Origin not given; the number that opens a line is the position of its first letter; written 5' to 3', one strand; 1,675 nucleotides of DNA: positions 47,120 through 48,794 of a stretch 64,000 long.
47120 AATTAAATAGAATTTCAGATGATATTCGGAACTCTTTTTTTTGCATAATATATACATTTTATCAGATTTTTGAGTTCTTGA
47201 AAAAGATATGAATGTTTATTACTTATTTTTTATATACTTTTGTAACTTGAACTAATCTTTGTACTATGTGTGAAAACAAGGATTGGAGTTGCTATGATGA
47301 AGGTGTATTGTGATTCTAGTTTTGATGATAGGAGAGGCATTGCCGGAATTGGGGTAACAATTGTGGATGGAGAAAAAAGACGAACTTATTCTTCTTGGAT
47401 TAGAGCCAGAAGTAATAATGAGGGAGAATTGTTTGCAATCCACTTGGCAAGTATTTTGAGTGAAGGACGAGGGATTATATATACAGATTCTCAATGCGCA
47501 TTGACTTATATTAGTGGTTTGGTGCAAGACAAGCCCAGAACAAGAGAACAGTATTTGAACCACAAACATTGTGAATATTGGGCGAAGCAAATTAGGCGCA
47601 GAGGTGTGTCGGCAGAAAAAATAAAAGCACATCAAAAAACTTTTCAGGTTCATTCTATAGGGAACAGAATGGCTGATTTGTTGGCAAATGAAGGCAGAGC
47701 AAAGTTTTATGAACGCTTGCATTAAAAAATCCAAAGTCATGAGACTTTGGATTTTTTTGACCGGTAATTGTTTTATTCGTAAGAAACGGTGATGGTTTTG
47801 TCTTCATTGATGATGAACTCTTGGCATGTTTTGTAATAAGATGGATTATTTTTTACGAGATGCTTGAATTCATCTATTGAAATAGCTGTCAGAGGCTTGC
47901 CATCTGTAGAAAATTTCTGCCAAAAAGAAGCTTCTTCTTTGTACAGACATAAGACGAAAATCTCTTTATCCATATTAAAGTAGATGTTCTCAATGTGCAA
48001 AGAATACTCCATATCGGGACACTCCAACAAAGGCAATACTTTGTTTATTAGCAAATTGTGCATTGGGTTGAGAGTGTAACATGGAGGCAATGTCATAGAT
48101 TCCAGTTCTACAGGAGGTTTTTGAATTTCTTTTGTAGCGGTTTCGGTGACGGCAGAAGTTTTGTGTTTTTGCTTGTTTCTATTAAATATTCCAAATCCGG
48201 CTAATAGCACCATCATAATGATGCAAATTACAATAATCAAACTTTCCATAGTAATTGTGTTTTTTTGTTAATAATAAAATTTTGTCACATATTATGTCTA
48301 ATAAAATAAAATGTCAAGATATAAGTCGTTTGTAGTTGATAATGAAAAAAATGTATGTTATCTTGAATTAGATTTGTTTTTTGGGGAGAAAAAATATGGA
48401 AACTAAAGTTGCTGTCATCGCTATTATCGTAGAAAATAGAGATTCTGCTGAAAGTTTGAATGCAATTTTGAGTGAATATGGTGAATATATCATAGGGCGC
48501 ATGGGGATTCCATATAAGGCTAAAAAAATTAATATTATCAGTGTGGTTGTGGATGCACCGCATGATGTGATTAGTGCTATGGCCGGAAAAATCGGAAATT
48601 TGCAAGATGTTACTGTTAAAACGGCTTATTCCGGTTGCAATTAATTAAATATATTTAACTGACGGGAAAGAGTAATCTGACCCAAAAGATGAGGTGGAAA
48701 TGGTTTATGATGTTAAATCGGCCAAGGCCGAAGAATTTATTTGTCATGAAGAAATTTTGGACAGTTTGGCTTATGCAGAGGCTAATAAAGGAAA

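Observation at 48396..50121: Orphan [FeFe]-hydrogenase maturase HydG with TM1266-type regulator and no hydA/hydE/hydF in view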

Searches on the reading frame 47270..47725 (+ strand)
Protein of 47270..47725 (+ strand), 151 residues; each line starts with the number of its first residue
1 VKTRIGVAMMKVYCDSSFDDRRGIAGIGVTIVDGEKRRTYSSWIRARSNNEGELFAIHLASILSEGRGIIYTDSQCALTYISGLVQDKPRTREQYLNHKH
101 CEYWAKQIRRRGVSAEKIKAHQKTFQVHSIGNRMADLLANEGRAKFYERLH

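Call 3: search_protein_families(library=ncbifam, proteins=[window:47270-47725:+], max_evalue=0.01)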
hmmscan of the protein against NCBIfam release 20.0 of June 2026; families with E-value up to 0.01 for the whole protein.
window:47270-47725:+ (151 aa): 3 families
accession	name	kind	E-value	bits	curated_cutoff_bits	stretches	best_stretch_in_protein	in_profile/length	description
NF001236.0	PRK00203.1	equivalog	2.8e-06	27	160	1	10-147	5-145/151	ribonuclease HI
NF005822.0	PRK07708.1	equivalog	0.0041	16.7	175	1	10-68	74-137/220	hypothetical protein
NF006433.0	PRK08719.1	subfamily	0.0071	16.2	170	1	10-77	5-78/147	ribonuclease H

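Call 4: search_protein_families(library=pfam, proteins=[window:47270-47725:+], max_evalue=0.01)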
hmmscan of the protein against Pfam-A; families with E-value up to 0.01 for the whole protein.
window:47270-47725:+ (151 aa): 1 family
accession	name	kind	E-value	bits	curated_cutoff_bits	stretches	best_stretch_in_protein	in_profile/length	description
PF00075.30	RNase_H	-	6.3e-15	56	25.8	1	10-142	4-139/141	RNase H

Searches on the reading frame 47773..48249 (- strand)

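Call 3: search_protein_families(library=ncbifam, proteins=[window:47773-48249:-], max_evalue=0.01)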
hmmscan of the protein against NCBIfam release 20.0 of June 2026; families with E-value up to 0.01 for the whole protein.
window:47773-48249:- (158 aa): 1 family
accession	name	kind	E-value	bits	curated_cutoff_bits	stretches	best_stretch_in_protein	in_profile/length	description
NF047780.1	LIC12708_fam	subfamily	0.0003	19.8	150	1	85-141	183-238/391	LIC_12708 family protein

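Call 4: search_protein_families(library=pfam, proteins=[window:47773-48249:-], max_evalue=0.01)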
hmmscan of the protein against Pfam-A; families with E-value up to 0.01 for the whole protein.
window:47773-48249:- (158 aa): 0 families

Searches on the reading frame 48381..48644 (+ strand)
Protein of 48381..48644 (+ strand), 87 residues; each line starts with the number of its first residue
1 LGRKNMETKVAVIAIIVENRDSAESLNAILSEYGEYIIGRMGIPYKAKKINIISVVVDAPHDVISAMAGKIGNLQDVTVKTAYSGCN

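Call 3: search_protein_families(library=ncbifam, proteins=[window:48381-48644:+], max_evalue=0.01)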
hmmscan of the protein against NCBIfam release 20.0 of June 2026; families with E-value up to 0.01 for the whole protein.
window:48381-48644:+ (87 aa): 2 families
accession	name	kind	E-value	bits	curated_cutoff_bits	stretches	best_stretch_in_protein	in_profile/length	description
TIGR03959.1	hyd_TM1266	equivalog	1.2e-33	114.8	60.8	1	9-84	1-76/76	TM1266 family iron-only hydrogenase system putative regulator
NF052672.1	CPF_0552_fam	subfamily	0.00035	20.3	85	1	11-81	2-77/80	CPF_0552 family protein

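Call 4: search_protein_families(library=pfam, proteins=[window:48381-48644:+], max_evalue=0.01)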
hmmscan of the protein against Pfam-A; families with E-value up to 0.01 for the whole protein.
window:48381-48644:+ (87 aa): 1 family
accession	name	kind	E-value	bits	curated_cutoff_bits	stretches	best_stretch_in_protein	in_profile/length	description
PF21699.3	TM1266-like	-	1.2e-32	112.1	27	1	9-81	1-74/74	Iron-only hydrogenase system regulator, putative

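Call 31: search_solved_structures(query=window:48396-48644:+, show_alignments=2, max_evalue=0.01)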
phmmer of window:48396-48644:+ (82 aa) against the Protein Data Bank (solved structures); distinct sequences matched with E-value up to 0.01: 1.
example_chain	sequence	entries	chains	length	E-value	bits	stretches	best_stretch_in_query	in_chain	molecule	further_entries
2nzc_A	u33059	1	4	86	5.6e-10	42.4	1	1-77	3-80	Hypothetical protein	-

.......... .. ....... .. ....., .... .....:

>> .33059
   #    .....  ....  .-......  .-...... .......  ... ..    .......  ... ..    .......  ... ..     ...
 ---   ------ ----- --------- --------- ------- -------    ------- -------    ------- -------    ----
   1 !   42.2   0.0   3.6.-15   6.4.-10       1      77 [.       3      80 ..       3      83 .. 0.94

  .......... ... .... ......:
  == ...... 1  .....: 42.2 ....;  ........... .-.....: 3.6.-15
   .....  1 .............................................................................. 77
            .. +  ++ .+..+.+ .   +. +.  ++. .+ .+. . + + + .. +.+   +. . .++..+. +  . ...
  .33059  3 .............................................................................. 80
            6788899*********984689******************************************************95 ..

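Call 65: find_homologous_proteins(query=window:48396-48644:+, max_evalue=0.00001)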
Query window:48396-48644:+ (82 aa): 6417 proteins with E <= 0.00001 among 6419 candidates; the best 120 are listed.
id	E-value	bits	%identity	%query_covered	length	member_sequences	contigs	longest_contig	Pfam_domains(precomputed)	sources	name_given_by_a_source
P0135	2.7e-44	165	100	100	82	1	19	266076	PF21699.4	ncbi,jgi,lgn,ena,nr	ncbi:MAG: iron-only hydrogenase system regulator [Alphaproteobacteria bacterium]|nr:iron-only hydrog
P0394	3.8e-44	165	99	100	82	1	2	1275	PF21699.4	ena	-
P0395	5.4e-44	164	98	100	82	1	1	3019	PF21699.4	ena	-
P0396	6.7e-44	164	99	100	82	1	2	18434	PF21699.4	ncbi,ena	-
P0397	7.5e-44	164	99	100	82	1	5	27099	PF21699.4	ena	-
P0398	1.8e-39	150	88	100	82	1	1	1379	PF21699.4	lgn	-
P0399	4.8e-39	149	87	100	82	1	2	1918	PF21699.4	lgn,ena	-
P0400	1.1e-38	148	87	100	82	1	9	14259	PF21699.4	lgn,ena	-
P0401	2.7e-38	146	88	100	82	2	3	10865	PF21699.4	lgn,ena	-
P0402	5.8e-38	145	85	100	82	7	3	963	PF21699.4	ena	-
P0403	8.6e-38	145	89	100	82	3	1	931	PF21699.4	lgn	-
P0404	3.6e-37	143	84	100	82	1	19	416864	PF21699.4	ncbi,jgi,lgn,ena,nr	ncbi:MAG: hypothetical protein E7019_04270 [Alphaproteobacteria bacterium]|nr:hypothetical protein [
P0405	9.1e-37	142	84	100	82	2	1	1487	PF21699.4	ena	-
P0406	1.2e-36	141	83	100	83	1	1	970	PF21699.4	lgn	-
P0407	1.0e-35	138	83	99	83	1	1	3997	PF21699.4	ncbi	-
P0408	1.9e-35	137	80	99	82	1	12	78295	PF21699.4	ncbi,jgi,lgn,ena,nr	ncbi:MAG: CopG family transcriptional regulator [Alphaproteobacteria bacterium]|nr:CopG family trans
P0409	3.3e-35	137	-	-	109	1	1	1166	PF21699.4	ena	-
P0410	3.9e-35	136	83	99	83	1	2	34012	PF21699.4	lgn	-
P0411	5.4e-35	136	81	99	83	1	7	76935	PF21699.4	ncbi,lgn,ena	-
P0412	1.3e-34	135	77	100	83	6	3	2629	PF21699.4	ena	-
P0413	6.5e-34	133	77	100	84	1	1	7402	PF21699.4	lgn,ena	-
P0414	4.7e-33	130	80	98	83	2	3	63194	PF21699.4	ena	-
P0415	7.0e-33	129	79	98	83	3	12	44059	PF21699.4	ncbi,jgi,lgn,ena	-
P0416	3.5e-32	127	75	99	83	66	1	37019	PF21699.4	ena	-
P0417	3.8e-32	127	77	99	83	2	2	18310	PF21699.4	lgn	-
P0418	6.4e-32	126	74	99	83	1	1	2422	PF21699.4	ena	-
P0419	8.0e-32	126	78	98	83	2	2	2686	PF21699.4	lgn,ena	-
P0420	1.1e-31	125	77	96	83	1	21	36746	PF21699.4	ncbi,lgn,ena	-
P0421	1.1e-31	125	77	96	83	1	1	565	PF21699.4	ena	-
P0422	1.1e-31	125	78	99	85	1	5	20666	PF21699.4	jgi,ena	-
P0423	1.4e-31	125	75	99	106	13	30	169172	PF21699.4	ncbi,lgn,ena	-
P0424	1.6e-31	125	79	98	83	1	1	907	PF21699.4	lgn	-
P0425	2.6e-31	124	74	99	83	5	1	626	PF21699.4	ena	-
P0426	3.0e-31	124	73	99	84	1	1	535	PF21699.4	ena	-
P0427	4.3e-31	124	75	99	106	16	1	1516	PF21699.4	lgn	-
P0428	4.6e-31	124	72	100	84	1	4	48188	PF21699.4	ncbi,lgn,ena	-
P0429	5.6e-31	123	73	99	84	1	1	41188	PF21699.4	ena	-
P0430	5.7e-31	123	76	98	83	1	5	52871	PF21699.4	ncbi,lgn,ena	-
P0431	7.8e-31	123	76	98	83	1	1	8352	PF21699.4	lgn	-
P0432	7.9e-31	123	75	98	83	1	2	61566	PF21699.4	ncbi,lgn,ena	-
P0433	8.4e-31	123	72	99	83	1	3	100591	PF21699.4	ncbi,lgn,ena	-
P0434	9.9e-31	122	74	99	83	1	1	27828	PF21699.4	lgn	-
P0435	1.0e-30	122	74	99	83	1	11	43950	PF21699.4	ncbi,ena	-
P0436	1.1e-30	122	74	99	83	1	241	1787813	PF21699.4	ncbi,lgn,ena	-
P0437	1.1e-30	122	74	99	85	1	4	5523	PF21699.4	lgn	-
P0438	1.1e-30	122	74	99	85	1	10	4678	PF21699.4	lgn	-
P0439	1.1e-30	122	75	99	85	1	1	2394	PF21699.4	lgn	-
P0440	1.2e-30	122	72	99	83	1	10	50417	PF21699.4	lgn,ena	-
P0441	1.5e-30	122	71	98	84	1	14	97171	PF21699.4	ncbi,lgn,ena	-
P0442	1.6e-30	122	72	99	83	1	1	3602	PF21699.4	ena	-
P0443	1.7e-30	122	71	96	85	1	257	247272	PF21699.4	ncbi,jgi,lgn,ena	-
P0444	1.8e-30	122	72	100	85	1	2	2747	PF21699.4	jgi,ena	-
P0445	1.9e-30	122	71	96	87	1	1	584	PF21699.4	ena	-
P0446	2.2e-30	121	71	98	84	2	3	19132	PF21699.4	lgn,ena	-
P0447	2.6e-30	121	73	99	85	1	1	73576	PF21699.4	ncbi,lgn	-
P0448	2.7e-30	121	73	99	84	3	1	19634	PF21699.4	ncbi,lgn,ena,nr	ncbi:MAG: iron-only hydrogenase system regulator [Oscillospiraceae bacterium]|nr:iron-only hydrogena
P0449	2.8e-30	121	72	99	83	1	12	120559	PF21699.4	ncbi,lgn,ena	-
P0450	3.0e-30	121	72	99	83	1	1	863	PF21699.4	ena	-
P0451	4.2e-30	120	71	98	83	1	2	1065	PF21699.4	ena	-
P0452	4.5e-30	120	75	94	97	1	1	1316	PF21699.4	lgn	-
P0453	4.7e-30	120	70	96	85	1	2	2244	PF21699.4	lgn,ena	-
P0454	6.0e-30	120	72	99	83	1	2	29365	PF21699.4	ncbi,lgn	-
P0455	6.2e-30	120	72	96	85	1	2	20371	PF21699.4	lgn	-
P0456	7.5e-30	120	73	99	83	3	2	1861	PF21699.4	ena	-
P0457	8.0e-30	120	71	100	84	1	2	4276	PF21699.4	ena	-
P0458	8.0e-30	120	72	99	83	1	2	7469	PF21699.4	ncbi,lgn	-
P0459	9.0e-30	119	70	99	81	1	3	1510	PF21699.4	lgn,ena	-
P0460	9.5e-30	119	69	99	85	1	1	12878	PF21699.4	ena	-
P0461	1.0e-29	119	71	96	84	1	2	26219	PF21699.4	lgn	-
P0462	1.0e-29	119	73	99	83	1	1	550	PF21699.4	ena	-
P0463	1.0e-29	119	68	100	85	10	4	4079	PF21699.4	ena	-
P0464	1.1e-29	119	71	100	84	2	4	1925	PF21699.4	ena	-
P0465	1.1e-29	119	73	99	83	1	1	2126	PF21699.4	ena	-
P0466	1.2e-29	119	72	96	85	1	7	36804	PF21699.4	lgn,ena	-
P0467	1.2e-29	119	70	100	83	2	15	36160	PF21699.4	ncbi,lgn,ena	-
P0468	1.3e-29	119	73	98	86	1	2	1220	PF21699.4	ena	-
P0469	1.3e-29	119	74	98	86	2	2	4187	PF21699.4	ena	-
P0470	1.6e-29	119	73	99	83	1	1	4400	PF21699.4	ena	-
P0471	1.6e-29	119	72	99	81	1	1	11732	PF21699.4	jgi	-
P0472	1.6e-29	119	71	100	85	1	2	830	PF21699.4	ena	-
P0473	1.7e-29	119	75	96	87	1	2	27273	PF21699.4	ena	-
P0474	1.7e-29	119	73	98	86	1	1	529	PF21699.4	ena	-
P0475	1.7e-29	119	67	99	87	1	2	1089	PF21699.4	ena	-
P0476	1.8e-29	118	68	100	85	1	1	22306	PF21699.4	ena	-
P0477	1.8e-29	118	70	99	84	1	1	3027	PF21699.4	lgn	-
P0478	2.0e-29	118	70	99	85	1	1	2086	PF21699.4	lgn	-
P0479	2.0e-29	118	72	99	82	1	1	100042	PF21699.4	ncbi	-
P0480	2.0e-29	118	72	96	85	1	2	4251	PF21699.4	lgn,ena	-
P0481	2.2e-29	118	70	99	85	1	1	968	PF21699.4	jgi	-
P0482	2.2e-29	118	72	96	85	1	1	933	PF21699.4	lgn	-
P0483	2.4e-29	118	71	98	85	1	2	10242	PF21699.4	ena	-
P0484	2.4e-29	118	73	96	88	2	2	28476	PF21699.4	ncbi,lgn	-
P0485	2.5e-29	118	72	99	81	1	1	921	PF21699.4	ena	-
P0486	2.5e-29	118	70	99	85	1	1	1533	PF21699.4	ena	-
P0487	2.6e-29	118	69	99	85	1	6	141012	PF21699.4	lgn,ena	-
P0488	2.6e-29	118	69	99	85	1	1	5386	PF21699.4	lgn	-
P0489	2.6e-29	118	72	96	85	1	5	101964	PF21699.4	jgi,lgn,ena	-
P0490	2.7e-29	118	70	96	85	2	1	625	PF21699.4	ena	-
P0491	2.8e-29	118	75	96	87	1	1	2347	PF21699.4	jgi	jgi:putative iron-only hydrogenase system regulator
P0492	3.1e-29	118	70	99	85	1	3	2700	PF21699.4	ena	-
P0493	3.2e-29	118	72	96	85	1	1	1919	PF21699.4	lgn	-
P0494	3.6e-29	118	73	98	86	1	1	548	PF21699.4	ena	-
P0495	3.6e-29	118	70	96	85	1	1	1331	PF21699.4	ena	-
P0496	3.7e-29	117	75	96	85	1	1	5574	PF21699.4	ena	-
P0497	3.9e-29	117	70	96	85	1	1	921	PF21699.4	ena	-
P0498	3.9e-29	117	71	96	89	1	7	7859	PF21699.4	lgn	-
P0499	4.0e-29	117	76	96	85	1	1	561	PF21699.4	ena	-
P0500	4.1e-29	117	69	99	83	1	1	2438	PF21699.4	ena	-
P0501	4.1e-29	117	70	99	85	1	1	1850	PF21699.4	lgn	-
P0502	4.2e-29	117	71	98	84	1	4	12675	PF21699.4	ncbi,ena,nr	ncbi:MAG: iron-only hydrogenase system regulator [Clostridia bacterium]|nr:iron-only hydrogenase sys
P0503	4.3e-29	117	70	96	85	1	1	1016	PF21699.4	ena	-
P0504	4.6e-29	117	68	99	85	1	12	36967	PF21699.4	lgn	-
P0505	4.8e-29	117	70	96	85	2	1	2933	PF21699.4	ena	-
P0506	4.9e-29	117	71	96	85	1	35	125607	PF21699.4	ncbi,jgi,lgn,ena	-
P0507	5.5e-29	117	68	98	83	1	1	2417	PF21699.4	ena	-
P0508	5.7e-29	117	71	100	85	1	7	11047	PF21699.4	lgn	-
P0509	5.7e-29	117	69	99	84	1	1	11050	PF21699.4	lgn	-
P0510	5.7e-29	117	72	99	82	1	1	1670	PF21699.4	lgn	-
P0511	5.9e-29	117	69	99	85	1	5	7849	PF21699.4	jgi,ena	-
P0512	6.0e-29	117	70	99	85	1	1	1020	PF21699.4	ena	-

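Call 66: find_encoding_contigs(protein=P0436, flank=10000, max_places=2)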
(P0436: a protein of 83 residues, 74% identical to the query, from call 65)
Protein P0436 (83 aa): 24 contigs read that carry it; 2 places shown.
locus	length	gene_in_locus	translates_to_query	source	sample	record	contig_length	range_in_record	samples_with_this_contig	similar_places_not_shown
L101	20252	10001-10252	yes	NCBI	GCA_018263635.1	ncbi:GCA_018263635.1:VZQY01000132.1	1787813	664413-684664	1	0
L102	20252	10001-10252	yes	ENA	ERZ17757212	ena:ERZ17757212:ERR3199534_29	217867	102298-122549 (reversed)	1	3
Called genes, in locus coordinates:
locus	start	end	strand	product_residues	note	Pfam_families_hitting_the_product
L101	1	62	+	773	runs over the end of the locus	PF02190:LON_substr_bdg, PF08298:AAA_PrkA (weak), PF00004:AAA, PF07728:AAA_5, PF22667:Lon_lid, PF05362:Lon_C, PF13541:ChlI (weak)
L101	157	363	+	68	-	-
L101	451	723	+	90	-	PF00216:Bac_DNA_binding, PF18291:HU-HIG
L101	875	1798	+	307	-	-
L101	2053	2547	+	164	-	-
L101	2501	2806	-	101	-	-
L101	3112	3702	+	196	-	-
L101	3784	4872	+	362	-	-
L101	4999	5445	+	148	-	PF00719:Pyrophosphatase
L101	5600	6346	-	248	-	-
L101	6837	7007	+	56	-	-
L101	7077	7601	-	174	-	PF00583:Acetyltransf_1, PF13673:Acetyltransf_10, PF13508:Acetyltransf_7, PF08445:FR47 (weak)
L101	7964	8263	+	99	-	-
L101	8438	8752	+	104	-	PF03741:TerC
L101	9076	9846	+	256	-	PF04402:SIMPL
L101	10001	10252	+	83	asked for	PF21699:TM1266-like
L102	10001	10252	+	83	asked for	PF21699:TM1266-like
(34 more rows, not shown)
